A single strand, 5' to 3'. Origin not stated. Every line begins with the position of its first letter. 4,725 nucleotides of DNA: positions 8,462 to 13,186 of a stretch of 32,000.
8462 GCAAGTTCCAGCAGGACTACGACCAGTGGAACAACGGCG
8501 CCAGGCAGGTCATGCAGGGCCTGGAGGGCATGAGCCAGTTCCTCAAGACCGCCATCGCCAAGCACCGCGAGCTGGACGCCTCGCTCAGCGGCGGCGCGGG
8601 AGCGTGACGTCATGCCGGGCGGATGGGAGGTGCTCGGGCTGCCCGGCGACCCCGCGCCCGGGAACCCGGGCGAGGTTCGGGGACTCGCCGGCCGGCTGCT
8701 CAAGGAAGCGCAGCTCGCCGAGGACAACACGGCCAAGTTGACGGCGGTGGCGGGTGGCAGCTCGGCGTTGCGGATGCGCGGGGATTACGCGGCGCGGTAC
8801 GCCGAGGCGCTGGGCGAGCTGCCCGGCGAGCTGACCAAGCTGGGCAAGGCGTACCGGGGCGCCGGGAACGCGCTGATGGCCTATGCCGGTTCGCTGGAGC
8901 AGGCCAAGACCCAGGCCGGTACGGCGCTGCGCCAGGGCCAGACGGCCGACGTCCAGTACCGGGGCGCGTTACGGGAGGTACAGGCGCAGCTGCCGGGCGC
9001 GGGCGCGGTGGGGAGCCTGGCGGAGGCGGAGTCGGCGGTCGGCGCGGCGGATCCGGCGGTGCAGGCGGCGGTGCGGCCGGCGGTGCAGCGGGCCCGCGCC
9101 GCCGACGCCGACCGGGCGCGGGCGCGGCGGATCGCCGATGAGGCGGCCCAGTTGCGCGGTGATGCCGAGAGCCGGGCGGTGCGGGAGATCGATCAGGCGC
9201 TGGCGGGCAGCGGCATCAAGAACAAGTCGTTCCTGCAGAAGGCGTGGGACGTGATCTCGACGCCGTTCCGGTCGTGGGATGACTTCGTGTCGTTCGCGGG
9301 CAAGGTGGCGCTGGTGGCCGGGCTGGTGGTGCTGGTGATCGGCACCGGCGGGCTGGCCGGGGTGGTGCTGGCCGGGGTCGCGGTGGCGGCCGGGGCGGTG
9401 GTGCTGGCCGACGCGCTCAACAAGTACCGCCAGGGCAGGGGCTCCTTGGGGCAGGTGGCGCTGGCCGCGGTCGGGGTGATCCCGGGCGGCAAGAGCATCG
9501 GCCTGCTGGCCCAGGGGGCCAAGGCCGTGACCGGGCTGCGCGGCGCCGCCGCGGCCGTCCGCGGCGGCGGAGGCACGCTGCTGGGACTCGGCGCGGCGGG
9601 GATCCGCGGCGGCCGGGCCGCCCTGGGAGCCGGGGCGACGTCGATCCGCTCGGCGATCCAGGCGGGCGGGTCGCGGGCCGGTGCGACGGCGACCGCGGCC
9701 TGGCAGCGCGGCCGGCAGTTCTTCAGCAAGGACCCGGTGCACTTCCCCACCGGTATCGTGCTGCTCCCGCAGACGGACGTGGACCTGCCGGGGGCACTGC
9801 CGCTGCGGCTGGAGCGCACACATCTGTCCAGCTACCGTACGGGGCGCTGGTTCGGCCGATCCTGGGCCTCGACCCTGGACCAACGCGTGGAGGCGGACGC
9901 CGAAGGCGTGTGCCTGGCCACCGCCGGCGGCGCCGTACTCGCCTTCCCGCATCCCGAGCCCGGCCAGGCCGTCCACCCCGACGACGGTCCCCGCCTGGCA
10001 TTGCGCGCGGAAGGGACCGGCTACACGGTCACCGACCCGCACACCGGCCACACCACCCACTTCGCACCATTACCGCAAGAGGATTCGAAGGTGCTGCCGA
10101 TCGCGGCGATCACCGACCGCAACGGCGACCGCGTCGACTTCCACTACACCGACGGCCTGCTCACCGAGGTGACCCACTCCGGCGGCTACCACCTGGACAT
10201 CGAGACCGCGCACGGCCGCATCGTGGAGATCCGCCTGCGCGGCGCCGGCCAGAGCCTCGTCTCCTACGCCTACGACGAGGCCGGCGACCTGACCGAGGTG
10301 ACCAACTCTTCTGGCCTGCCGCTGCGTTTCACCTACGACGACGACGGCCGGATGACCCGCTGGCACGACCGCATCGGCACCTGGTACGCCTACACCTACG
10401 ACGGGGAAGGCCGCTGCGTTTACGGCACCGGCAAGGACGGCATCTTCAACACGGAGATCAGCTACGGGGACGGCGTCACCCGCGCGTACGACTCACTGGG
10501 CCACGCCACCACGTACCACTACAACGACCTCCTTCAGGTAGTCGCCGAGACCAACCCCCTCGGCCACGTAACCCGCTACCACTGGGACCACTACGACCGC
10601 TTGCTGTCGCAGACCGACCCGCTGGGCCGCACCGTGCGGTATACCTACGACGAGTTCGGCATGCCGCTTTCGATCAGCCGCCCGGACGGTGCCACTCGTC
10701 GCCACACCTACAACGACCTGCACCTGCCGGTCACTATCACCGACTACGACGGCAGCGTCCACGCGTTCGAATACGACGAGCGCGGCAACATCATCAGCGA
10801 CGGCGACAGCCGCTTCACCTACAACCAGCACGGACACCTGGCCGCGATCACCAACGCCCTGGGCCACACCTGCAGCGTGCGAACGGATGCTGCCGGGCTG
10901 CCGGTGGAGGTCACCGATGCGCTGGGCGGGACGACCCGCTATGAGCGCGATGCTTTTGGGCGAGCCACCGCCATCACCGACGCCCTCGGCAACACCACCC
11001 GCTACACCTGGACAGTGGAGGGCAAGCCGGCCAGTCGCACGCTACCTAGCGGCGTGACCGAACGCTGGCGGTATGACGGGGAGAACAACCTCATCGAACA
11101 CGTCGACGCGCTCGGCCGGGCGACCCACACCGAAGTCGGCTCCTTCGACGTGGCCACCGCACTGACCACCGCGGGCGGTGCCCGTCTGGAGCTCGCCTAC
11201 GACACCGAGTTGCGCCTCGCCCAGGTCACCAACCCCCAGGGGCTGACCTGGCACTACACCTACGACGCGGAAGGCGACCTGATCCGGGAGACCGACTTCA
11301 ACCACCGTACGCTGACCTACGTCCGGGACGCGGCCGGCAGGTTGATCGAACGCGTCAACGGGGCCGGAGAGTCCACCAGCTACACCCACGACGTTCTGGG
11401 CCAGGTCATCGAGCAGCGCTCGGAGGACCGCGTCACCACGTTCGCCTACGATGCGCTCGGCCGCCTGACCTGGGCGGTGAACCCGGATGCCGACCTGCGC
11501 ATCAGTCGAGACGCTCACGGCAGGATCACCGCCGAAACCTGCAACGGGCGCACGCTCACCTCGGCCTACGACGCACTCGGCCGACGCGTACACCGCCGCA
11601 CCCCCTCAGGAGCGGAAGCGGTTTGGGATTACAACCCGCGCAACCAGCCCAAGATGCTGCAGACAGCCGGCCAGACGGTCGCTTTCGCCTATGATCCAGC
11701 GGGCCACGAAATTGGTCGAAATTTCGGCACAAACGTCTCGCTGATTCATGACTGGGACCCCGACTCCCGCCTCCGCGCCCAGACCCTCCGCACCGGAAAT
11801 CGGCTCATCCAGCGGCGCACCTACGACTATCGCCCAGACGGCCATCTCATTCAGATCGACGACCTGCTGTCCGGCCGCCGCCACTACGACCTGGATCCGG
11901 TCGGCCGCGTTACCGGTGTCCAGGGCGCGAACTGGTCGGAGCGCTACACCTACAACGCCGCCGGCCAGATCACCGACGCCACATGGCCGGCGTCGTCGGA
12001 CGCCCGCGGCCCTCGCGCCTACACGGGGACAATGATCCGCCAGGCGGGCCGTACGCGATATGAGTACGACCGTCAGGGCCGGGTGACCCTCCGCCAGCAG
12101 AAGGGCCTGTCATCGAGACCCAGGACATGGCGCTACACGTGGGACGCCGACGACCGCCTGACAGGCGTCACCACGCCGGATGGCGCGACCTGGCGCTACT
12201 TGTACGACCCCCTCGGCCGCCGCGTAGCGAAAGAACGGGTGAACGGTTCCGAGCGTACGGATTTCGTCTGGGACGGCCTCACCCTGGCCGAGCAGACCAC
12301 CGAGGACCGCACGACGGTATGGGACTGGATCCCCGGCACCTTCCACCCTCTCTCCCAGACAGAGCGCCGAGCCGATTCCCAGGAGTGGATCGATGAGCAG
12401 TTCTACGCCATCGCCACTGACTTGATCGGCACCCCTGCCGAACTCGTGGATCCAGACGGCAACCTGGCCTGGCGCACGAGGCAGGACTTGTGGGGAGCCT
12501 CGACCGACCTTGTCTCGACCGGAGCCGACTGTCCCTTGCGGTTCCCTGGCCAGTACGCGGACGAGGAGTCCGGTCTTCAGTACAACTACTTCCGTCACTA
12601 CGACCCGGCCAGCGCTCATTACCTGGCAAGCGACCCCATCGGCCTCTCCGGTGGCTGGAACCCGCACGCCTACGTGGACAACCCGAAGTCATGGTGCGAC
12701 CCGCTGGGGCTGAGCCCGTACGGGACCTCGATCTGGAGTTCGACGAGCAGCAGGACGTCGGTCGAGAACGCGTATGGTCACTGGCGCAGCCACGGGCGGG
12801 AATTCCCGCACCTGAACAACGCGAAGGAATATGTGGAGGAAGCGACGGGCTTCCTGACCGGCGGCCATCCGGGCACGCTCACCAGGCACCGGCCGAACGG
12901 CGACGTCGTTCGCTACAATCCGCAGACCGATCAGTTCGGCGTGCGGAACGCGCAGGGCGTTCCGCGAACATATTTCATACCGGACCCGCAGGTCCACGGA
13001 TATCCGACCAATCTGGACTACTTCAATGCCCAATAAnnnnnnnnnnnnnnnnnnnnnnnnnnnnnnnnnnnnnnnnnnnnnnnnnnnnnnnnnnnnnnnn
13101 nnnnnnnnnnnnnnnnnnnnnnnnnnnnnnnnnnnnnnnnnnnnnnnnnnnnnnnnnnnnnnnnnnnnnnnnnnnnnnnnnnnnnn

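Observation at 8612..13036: Rhs toxin architecture: helical N-terminal signal-like domain, TM/Gly-Ala block, DUF6531-like plug, YD shell, DPLGL cleavage site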

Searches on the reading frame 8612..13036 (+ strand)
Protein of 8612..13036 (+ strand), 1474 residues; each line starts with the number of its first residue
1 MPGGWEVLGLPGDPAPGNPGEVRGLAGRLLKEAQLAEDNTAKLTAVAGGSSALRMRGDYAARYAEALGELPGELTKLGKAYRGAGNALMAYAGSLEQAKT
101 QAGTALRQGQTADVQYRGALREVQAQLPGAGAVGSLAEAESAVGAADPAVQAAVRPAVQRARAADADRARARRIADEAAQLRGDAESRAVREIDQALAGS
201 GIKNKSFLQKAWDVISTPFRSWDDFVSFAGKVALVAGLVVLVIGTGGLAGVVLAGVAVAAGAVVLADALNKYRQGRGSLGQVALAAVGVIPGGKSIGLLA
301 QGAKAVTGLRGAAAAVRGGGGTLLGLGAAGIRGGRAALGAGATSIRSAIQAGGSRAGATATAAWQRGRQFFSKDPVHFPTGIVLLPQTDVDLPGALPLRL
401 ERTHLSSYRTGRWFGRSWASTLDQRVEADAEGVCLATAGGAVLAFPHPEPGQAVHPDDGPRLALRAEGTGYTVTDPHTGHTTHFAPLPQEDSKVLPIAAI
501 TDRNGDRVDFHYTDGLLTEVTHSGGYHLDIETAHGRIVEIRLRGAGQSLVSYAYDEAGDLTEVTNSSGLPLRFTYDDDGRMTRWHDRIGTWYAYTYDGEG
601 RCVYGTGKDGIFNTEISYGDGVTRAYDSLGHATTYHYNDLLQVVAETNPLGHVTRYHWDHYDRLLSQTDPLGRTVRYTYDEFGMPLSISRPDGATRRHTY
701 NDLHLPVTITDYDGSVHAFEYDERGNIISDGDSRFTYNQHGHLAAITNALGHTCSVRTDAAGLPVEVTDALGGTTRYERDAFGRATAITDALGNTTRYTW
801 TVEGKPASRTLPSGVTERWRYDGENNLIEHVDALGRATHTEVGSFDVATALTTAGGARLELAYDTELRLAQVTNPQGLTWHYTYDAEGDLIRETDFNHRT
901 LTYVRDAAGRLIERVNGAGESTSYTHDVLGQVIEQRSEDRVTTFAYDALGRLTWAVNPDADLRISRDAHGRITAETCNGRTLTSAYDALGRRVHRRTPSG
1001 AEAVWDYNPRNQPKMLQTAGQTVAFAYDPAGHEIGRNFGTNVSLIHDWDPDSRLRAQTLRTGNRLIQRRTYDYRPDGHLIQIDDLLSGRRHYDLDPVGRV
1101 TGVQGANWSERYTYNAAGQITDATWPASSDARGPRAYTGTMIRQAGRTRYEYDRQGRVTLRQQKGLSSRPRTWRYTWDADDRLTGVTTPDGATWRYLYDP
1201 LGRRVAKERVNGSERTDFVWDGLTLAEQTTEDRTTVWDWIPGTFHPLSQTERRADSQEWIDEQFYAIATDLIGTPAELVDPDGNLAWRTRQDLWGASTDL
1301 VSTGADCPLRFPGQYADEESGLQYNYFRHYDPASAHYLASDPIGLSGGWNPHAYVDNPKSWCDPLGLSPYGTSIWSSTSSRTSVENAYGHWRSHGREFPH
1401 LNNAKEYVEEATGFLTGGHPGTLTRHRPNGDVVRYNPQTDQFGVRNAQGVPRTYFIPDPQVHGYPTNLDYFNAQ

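Call 6: search_protein_families(library=pfam, proteins=[window:8612-13036:+], max_evalue=0.1)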
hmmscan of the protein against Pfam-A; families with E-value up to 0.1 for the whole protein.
window:8612-13036:+ (1474 aa): 6 families
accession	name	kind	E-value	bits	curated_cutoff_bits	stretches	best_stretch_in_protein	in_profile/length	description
PF05593.20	RHS_repeat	-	4.9e-87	285.4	22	13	658-695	1-38/38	RHS Repeat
PF20148.4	DUF6531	-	1.4e-19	70.6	24.1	1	374-445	2-74/74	Domain of unknown function (DUF6531)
PF03527.20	RHS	-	4.1e-09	36.6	27.9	1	1269-1297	6-34/38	RHS protein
PF15283.12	DUF4595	-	5.8e-06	26.8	34.2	0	1163-1189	67-93/202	Domain of unknown function (DUF4595) with porin-like fold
PF25023.1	TEN_YD-shell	-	9.2e-05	21.1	50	0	525-660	19-153/909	Teneurin YD-shell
PF21725.3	T7SS_signal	-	0.0043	17.4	27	1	17-198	71-235/241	Putative T7SS secretion signal domain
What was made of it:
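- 9731..9946 (+): Rhs aa 374-445: DUF6531 plug domain, starting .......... PF20148 E 1.4e-19 (call 6).
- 9947..12490 (+): Rhs aa 446-1293: YD-repeat shell. PF05593 E 4.9e-87 with 13 stretches (call 6).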

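Call 7: search_protein_families(library=ncbifam, proteins=[window:8612-13036:+], max_evalue=0.1)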
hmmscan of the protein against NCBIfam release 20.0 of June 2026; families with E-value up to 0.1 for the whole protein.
window:8612-13036:+ (1474 aa): 3 families
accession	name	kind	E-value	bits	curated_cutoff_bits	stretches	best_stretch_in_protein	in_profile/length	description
TIGR01643.1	YD_repeat_2x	repeat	2e-77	252.8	15.8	13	637-678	1-42/42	YD repeat-containing protein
NF041261.1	RHS_core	equivalog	1.6e-68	231.6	2000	5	548-993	318-759/1261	RHS element core protein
TIGR03696.1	Rhs_assc_core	domain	2.9e-20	72.6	32.5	1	1294-1367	4-76/76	RHS repeat-associated core domain-containing protein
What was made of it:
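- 9947..12490 (+): TIGR01643 E 2e-77 (call 7). NF041261 RHS_core, partial match (call 7).
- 12491..12712 (+): Rhs aa 1294-1367: Rhs-associated core with the two Asp motifs, DPIGL (aa 1341; nt 12632-12646) and DPLGL (aa 1363; nt 12698-12712). This is the predicted autoproteolysis site. TIGR03696 E 2.9e-20 (call 7).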

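Call 28: list_cluster_members(proteins=[window:8612-13036:+, window:8305-8607:+, window:7702-8298:+, window:13026-13292:+, window:16772-20974:-])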
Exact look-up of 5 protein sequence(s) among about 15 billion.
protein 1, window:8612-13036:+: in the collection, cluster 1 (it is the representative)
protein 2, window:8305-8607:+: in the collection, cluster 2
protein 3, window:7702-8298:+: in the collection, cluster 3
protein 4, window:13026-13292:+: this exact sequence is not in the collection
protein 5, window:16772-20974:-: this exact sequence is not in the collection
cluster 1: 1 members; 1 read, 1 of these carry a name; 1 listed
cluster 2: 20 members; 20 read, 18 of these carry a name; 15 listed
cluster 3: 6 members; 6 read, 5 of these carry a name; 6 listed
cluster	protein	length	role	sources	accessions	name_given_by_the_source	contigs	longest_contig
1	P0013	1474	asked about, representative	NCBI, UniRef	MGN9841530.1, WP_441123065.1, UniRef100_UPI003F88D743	RHS repeat-associated core domain-containing protein [Nonomuraea sp. H19] | RHS repeat-associated core domain-containing protein n=1 Tax=Nonomuraea sp. H19 ...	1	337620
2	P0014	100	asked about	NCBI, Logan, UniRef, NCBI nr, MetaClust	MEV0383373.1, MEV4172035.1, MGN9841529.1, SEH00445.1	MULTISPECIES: WXG100 family type VII secretion target [Nonomuraea] | WXG100 family type VII secretion target n=1 Tax=Nonomuraea solani TaxID=1144553 ... | status=active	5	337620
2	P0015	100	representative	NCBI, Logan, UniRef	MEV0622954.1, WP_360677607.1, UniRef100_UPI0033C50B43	WXG100 family type VII secretion target [Nonomuraea sp. NPDC050404] | WXG100 family type VII secretion target n=1 Tax=Nonomuraea sp. NPDC050404 TaxID=3155783 ...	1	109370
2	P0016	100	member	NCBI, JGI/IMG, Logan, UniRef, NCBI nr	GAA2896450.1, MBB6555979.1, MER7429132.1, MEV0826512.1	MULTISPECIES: WXG100 family type VII secretion target [Nonomuraea] | WXG100 family type VII secretion target | WXG100 family type VII secretion target n=1 Tax=Nonomuraea rubra TaxID=46180 ...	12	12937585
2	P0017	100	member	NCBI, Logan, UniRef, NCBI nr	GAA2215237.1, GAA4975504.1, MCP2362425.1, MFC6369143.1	WXG100 family type VII secretion target [Nonomuraea thailandensis] | WXG100 family type VII secretion target n=3 Tax=Nonomuraea TaxID=83681 ... | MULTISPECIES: WXG100 family type VII secretion target [Nonomuraea]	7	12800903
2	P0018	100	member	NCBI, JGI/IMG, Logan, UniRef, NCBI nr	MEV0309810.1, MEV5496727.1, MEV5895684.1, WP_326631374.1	WXG100 family type VII secretion target [Nonomuraea fuscirosea] | WXG100 family type VII secretion target | WXG100 family type VII secretion target n=1 Tax=Nonomuraea fuscirosea TaxID=1291556 ...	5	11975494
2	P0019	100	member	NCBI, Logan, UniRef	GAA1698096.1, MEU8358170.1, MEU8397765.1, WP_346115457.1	WXG100 family type VII secretion target [Nonomuraea sp. NPDC048882] | WXG100 family type VII secretion target n=1 Tax=Nonomuraea maheshkhaliensis TaxID=419590 ...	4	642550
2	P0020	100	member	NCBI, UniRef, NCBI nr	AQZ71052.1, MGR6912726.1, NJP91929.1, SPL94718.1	unnamed protein product [[Actinomadura] parvosata subsp. kistnae] | Type VII secretion protein n=2 Tax=Nonomuraea TaxID=83681 RepID=A0A1V0ALT1_9ACTN | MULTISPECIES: WXG100 family type VII secretion target [unclassified Nonomuraea]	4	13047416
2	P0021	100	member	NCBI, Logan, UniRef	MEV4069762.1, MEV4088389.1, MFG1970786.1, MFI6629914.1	WXG100 family type VII secretion target [Nonomuraea fuscirosea] | WXG100 family type VII secretion target n=1 Tax=Nonomuraea fuscirosea TaxID=1291556 ...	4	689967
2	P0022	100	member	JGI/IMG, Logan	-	WXG100 family type VII secretion target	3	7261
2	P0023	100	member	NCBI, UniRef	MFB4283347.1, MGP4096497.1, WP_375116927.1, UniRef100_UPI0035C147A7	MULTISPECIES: WXG100 family type VII secretion target [unclassified Nonomuraea] | WXG100 family type VII secretion target n=1 Tax=unclassified Nonomuraea TaxID=2593643 ...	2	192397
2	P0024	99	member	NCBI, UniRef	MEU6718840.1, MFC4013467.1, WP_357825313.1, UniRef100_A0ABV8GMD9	WXG100 family type VII secretion target [Nonomuraea purpurea] | WXG100 family type VII secretion target n=1 Tax=Nonomuraea purpurea TaxID=1849276 ...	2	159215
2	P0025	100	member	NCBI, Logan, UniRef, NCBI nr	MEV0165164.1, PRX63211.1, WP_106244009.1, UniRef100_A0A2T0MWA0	WXG100 family type VII secretion target [Nonomuraea fuscirosea] | WXG100 family type VII secretion target n=1 Tax=Nonomuraea fuscirosea TaxID=1291556 ...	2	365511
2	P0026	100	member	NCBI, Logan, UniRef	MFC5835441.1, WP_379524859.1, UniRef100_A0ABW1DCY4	WXG100 family type VII secretion target [Nonomuraea insulae] | WXG100 family type VII secretion target n=1 Tax=Nonomuraea insulae TaxID=1616787 ...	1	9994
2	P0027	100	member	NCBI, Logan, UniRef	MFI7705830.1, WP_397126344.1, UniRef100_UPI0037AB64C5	WXG100 family type VII secretion target [Nonomuraea sp. NPDC049480] | WXG100 family type VII secretion target n=1 Tax=Nonomuraea sp. NPDC049480 TaxID=3364353 ...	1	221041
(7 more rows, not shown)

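Call 29: find_encoding_contigs(protein=P0014, flank=10000, max_places=6)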
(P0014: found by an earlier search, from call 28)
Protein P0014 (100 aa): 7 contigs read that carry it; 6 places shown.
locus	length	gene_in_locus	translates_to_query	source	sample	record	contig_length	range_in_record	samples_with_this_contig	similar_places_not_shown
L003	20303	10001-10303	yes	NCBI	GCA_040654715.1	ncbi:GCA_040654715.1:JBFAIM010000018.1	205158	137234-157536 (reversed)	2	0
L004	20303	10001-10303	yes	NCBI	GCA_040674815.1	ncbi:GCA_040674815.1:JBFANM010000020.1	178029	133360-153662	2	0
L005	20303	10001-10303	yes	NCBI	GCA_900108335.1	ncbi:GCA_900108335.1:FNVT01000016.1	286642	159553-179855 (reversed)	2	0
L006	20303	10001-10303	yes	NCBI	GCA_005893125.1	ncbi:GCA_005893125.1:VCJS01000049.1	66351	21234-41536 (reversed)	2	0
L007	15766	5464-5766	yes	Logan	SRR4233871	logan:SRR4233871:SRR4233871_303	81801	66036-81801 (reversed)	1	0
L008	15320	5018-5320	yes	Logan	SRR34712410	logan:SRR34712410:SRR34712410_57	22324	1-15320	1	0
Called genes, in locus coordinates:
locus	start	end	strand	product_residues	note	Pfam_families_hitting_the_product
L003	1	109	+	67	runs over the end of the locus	PF04149:DUF397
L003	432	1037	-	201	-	PF00300:His_Phos_1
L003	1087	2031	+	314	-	PF21686:LigD_Prim-Pol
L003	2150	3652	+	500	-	PF02225:PA, PF04389:Peptidase_M28, PF01546:Peptidase_M20 (weak)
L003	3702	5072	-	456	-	PF04389:Peptidase_M28, PF01546:Peptidase_M20 (weak), PF00041:fn3 (faint)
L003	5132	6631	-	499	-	PF04389:Peptidase_M28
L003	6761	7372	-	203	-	-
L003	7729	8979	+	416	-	-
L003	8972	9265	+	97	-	-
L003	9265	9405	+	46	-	-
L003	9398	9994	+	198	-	-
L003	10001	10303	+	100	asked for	PF06013:WXG100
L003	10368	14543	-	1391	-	PF00498:FHA, PF16697:Yop-YscD_cpl, PF13191:AAA_16 (faint), PF13401:AAA_22 (faint), PF01078:Mg_chelatase (faint), PF01580:FtsK_SpoIIIE, PF12846:AAA_10 (faint), PF01580:FtsK_SpoIIIE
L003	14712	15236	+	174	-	PF04542:Sigma70_r2, PF04545:Sigma70_r4, PF08281:Sigma70_r4_2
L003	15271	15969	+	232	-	PF13490:zf-HC2 (weak)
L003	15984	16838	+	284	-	PF02811:PHP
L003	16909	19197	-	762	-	-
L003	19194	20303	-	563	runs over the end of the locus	PF00528:BPD_transp_1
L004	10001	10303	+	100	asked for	PF06013:WXG100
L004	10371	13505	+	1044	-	PF20148:DUF6531, PF25023:TEN_YD-shell, PF05593:RHS_repeat, PF25023:TEN_YD-shell, PF05593:RHS_repeat (weak), PF25023:TEN_YD-shell, PF05593:RHS_repeat, PF03527:RHS (weak)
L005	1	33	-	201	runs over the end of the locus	PF00300:His_Phos_1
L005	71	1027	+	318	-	PF21686:LigD_Prim-Pol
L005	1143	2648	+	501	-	PF01546:Peptidase_M20 (faint), PF02225:PA, PF04389:Peptidase_M28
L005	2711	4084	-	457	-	PF04389:Peptidase_M28, PF01546:Peptidase_M20 (weak), PF00041:fn3 (faint)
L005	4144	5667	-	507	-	PF04389:Peptidase_M28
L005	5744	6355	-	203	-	-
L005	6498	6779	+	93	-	-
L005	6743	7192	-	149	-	PF12802:MarR_2 (weak)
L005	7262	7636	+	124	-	-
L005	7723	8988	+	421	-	-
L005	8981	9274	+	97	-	-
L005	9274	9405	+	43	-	-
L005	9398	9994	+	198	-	-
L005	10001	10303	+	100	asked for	PF06013:WXG100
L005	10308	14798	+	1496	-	PF21725:T7SS_signal (weak), PF20148:DUF6531, PF25023:TEN_YD-shell, PF05593:RHS_repeat, PF25023:TEN_YD-shell, PF05593:RHS_repeat, PF03527:RHS (weak)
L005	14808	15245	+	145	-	-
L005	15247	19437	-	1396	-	PF00498:FHA, PF16697:Yop-YscD_cpl, PF13401:AAA_22 (faint), PF13191:AAA_16 (faint), PF01580:FtsK_SpoIIIE, PF12846:AAA_10 (faint), PF01580:FtsK_SpoIIIE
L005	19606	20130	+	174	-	PF04542:Sigma70_r2, PF04545:Sigma70_r4, PF08281:Sigma70_r4_2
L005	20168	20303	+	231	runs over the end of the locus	PF13490:zf-HC2 (weak)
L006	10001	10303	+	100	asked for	PF06013:WXG100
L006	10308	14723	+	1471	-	PF20148:DUF6531, PF25023:TEN_YD-shell, PF05593:RHS_repeat, PF25023:TEN_YD-shell (weak), PF05593:RHS_repeat, PF25023:TEN_YD-shell (weak), PF05593:RHS_repeat, PF03527:RHS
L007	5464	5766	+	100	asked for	PF06013:WXG100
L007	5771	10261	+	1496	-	PF21725:T7SS_signal (weak), PF20148:DUF6531, PF25023:TEN_YD-shell, PF05593:RHS_repeat, PF25023:TEN_YD-shell, PF05593:RHS_repeat, PF03527:RHS (weak)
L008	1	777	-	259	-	?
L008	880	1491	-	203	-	-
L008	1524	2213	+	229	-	-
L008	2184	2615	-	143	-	PF12802:MarR_2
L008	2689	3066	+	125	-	-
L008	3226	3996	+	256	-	-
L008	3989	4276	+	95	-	-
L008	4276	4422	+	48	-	-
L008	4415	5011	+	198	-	-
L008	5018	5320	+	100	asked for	PF06013:WXG100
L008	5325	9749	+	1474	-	PF20148:DUF6531, PF25023:TEN_YD-shell, PF05593:RHS_repeat, PF25023:TEN_YD-shell (weak), PF05593:RHS_repeat, PF25023:TEN_YD-shell, PF05593:RHS_repeat, PF03527:RHS, +2 more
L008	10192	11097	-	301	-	PF00126:HTH_1, PF03466:LysR_substrate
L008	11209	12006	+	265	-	PF00561:Abhydrolase_1, PF12146:Hydrolase_4 (weak), PF12697:Abhydrolase_6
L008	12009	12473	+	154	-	-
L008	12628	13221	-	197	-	PF00652:Ricin_B_lectin (faint)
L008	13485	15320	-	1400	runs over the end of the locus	PF00498:FHA, PF16697:Yop-YscD_cpl, PF13191:AAA_16 (faint), PF13401:AAA_22 (faint), PF01580:FtsK_SpoIIIE, PF12846:AAA_10 (faint), PF01580:FtsK_SpoIIIE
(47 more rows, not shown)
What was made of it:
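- The PsbP-like gene is retained in a locus that has lost its Rhs (L003, call 29), as expected of a core apparatus component.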

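Call 97: search_protein_families(library=pfam, proteins=[L003:7729-8979:+, L005:7723-8988:+], max_evalue=1)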
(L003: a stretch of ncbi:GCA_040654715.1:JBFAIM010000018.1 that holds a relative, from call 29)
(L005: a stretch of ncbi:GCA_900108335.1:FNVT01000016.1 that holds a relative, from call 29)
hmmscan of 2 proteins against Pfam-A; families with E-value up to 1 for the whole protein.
L003:7729-8979:+ (416 aa): 0 families

L005:7723-8988:+ (421 aa): 0 families

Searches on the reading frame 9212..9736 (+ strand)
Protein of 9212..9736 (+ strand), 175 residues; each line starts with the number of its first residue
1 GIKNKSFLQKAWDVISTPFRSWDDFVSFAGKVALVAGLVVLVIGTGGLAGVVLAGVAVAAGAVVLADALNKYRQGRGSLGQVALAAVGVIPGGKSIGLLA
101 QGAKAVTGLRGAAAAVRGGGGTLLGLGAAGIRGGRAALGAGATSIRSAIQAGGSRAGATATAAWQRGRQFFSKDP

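Call 12: search_protein_families(library=pfam, proteins=[window:9212-9736:+], max_evalue=10)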
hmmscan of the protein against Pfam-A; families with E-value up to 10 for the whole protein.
window:9212-9736:+ (175 aa): 2 families
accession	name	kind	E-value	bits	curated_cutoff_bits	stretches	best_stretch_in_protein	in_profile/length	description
PF17461.7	DUF5423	-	0.7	9.2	25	1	35-70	81-116/348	Family of unknown function (DUF5423)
PF13630.11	SdpI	-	2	9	28.2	1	22-63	22-66/71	SdpI/YfhL protein family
